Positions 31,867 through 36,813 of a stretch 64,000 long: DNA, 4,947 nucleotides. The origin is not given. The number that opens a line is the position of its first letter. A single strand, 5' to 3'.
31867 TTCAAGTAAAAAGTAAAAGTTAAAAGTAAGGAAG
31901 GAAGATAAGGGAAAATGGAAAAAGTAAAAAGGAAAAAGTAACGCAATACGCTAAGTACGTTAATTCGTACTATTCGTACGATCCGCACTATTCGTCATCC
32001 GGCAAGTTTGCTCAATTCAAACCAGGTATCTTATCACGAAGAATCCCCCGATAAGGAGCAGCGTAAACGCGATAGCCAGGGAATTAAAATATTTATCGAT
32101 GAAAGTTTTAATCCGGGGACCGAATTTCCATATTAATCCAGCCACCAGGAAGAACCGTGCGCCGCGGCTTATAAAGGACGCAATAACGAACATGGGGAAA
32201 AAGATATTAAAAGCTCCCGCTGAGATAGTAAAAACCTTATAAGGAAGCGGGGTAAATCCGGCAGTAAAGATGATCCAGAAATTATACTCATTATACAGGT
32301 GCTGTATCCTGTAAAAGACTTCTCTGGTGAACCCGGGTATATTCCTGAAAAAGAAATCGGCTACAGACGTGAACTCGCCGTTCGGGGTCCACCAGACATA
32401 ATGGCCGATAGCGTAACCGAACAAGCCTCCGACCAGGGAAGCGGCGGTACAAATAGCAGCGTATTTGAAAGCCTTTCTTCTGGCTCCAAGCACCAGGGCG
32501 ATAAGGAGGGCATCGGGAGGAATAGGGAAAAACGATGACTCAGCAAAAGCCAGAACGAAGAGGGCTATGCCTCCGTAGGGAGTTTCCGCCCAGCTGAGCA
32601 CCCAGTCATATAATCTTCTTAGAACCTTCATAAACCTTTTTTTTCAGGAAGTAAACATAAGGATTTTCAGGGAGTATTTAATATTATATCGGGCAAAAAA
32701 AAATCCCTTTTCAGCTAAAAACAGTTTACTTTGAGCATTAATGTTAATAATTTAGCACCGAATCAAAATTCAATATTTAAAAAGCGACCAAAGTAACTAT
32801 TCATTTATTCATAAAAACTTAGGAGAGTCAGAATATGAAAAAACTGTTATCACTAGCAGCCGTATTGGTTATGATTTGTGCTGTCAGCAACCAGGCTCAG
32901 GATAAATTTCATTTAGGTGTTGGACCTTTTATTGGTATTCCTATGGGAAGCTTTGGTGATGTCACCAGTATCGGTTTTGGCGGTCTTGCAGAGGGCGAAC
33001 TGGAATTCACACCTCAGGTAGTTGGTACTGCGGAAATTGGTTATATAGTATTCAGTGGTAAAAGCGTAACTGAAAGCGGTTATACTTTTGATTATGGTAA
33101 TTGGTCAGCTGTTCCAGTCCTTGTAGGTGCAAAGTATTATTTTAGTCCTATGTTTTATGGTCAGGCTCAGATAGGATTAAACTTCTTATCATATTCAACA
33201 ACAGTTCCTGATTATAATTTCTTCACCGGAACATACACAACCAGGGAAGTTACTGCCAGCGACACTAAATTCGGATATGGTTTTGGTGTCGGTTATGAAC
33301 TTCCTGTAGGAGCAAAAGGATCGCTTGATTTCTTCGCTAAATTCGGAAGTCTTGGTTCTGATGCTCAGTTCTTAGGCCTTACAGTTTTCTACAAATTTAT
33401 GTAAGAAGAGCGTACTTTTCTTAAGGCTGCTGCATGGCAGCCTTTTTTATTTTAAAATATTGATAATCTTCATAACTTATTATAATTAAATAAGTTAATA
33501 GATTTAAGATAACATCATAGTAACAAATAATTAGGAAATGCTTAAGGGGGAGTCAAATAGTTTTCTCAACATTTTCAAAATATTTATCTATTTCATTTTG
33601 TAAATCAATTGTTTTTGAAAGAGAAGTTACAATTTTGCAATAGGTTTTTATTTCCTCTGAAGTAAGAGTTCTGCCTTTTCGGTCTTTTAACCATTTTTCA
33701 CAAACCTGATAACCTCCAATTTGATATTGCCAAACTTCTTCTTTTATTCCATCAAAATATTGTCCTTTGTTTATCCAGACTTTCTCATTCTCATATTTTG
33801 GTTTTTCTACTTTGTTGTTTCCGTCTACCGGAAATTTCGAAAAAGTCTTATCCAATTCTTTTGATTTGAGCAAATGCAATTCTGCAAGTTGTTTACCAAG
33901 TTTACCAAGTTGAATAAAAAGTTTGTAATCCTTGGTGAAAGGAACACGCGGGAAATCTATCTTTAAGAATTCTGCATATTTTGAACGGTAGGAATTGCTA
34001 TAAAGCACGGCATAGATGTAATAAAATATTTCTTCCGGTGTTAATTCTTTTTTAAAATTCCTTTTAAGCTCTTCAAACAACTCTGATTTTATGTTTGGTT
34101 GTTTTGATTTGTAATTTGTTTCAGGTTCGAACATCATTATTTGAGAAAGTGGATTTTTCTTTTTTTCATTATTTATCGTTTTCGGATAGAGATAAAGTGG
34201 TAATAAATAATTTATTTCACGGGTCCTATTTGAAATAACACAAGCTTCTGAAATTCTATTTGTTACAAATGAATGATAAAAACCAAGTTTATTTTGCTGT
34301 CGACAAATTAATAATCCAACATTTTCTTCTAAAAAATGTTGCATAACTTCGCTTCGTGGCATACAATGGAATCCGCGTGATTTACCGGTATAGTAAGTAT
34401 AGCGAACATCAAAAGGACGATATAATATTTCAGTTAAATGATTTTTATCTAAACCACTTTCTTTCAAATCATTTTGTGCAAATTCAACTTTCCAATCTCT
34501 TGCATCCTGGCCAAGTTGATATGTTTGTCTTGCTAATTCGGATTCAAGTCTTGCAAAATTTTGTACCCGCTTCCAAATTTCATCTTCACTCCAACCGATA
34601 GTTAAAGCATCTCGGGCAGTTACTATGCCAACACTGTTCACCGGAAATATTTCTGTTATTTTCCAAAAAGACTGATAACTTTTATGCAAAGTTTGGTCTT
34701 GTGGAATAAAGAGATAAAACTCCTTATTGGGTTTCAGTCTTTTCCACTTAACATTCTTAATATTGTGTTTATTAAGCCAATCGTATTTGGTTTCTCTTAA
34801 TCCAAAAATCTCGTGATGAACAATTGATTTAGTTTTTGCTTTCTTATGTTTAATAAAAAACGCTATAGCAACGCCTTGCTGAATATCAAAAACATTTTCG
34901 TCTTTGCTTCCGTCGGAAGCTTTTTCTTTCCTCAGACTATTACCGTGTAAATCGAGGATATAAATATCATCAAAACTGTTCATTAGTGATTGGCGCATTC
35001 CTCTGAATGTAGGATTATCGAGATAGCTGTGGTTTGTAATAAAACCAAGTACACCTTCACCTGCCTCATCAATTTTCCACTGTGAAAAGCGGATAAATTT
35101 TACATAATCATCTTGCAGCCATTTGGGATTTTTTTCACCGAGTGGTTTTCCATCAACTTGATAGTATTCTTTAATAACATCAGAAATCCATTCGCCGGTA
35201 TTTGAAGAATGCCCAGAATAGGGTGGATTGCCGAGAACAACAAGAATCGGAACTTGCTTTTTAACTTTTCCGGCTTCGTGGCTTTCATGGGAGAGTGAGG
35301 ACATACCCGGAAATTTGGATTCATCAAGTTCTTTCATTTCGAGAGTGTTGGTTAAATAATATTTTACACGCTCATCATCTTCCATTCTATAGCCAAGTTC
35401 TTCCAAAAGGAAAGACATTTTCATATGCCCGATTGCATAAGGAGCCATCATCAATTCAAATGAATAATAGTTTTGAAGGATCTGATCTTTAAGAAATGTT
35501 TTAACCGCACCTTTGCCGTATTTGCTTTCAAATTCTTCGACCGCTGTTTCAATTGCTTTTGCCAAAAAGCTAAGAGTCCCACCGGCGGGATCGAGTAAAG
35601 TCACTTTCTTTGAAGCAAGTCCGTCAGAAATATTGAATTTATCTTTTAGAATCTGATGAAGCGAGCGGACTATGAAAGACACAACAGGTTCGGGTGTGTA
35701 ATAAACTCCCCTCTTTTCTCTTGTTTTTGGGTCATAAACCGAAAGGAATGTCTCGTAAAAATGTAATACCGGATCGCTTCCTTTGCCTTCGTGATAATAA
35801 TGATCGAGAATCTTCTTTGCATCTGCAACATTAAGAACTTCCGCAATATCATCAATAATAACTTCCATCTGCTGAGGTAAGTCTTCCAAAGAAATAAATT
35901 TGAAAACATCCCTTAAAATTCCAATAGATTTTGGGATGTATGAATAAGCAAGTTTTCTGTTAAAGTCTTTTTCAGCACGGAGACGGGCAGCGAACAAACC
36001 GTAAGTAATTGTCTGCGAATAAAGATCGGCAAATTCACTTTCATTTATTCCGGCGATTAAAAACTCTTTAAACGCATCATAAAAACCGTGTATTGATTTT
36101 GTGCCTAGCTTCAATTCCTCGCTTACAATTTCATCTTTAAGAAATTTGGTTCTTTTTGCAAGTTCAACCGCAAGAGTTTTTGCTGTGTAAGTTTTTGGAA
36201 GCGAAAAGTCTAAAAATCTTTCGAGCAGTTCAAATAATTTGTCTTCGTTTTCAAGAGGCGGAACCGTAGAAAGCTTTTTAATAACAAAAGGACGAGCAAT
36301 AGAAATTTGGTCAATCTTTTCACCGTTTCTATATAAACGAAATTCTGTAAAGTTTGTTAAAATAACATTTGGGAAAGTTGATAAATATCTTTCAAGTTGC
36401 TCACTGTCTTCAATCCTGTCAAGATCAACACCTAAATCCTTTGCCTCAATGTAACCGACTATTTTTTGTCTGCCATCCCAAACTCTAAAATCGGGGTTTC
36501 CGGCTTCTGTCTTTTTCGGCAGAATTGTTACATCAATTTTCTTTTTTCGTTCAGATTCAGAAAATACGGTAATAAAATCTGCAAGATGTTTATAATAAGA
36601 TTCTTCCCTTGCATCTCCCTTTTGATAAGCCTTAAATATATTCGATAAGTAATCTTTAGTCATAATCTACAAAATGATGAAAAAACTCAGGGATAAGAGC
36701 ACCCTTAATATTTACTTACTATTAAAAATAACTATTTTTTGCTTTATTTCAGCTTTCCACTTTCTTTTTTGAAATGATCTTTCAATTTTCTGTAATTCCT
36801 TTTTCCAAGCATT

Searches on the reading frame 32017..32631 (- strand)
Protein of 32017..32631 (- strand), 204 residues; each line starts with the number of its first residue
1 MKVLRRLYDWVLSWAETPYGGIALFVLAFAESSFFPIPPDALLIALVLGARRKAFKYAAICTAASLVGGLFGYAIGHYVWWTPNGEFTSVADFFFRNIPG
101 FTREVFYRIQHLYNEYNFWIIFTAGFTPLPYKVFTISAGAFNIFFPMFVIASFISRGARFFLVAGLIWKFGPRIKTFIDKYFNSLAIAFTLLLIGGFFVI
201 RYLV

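Call 4: search_protein_families(library=pfam, proteins=[window:32017-32631:-])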
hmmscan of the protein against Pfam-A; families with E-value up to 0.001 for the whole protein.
window:32017-32631:- (204 aa): 1 family
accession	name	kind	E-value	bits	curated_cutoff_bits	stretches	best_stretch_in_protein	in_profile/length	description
PF09335.16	VTT_dom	-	2.2e-07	31.8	33.9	1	38-167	2-121/123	VTT domain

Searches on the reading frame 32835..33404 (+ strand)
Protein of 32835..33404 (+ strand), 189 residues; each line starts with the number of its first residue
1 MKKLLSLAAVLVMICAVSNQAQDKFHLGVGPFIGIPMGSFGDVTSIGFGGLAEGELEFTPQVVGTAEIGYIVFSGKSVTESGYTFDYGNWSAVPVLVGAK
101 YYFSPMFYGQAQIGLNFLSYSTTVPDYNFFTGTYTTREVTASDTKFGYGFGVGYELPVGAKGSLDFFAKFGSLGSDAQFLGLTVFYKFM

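Call 4: search_protein_families(library=pfam, proteins=[window:32835-33404:+])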
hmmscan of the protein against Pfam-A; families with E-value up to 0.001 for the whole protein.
window:32835-33404:+ (189 aa): 1 family
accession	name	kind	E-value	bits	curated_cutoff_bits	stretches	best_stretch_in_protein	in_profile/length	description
PF13505.12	OMP_b-brl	-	5.5e-10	40.1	28.7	1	8-188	2-175/175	Outer membrane protein beta-barrel domain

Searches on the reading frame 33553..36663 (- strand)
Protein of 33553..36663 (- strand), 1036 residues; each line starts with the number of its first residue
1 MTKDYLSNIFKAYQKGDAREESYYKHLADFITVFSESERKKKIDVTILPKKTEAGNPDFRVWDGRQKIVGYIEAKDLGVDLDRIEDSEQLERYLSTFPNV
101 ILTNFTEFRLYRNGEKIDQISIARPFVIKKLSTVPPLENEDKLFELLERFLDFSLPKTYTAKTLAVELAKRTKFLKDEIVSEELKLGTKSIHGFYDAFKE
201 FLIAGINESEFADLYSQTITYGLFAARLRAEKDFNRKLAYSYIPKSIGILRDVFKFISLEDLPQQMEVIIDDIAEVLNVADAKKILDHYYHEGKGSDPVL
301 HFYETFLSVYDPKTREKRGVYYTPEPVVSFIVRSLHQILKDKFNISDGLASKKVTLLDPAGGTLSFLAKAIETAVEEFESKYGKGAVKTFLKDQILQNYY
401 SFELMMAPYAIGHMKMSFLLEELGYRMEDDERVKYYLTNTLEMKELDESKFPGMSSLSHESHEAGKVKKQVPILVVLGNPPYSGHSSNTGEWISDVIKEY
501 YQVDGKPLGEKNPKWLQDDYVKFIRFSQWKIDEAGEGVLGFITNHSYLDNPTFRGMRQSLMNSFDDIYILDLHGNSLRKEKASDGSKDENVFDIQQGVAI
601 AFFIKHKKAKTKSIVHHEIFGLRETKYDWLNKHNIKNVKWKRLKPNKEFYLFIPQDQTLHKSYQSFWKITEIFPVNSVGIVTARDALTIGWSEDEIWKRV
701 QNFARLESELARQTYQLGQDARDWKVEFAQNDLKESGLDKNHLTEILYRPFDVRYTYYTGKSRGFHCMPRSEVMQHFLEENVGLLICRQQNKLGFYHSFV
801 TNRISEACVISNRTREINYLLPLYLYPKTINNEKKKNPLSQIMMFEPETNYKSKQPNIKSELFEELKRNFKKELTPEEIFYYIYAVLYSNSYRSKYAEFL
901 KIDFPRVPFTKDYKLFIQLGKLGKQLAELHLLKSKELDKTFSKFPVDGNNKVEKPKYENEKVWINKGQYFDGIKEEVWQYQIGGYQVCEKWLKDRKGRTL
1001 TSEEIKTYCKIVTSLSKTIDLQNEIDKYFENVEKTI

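Call 28: search_protein_families(library=pfam, proteins=[window:33553-36663:-], max_evalue=0.00001)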
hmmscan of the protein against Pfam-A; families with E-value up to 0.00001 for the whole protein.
window:33553-36663:- (1036 aa): 3 families
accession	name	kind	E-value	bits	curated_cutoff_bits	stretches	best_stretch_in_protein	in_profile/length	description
PF18135.7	Type_ISP_C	-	3.3e-94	316.2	25.9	1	671-1021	1-339/342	Type ISP C-terminal specificity domain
PF02384.22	N6_Mtase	-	1.8e-09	37.8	20.4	1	299-489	6-141/311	N-6 DNA Methylase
PF07669.17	Eco57I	-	4.4e-06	27.3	25.3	1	408-573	10-166/171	Eco57I restriction-modification methylase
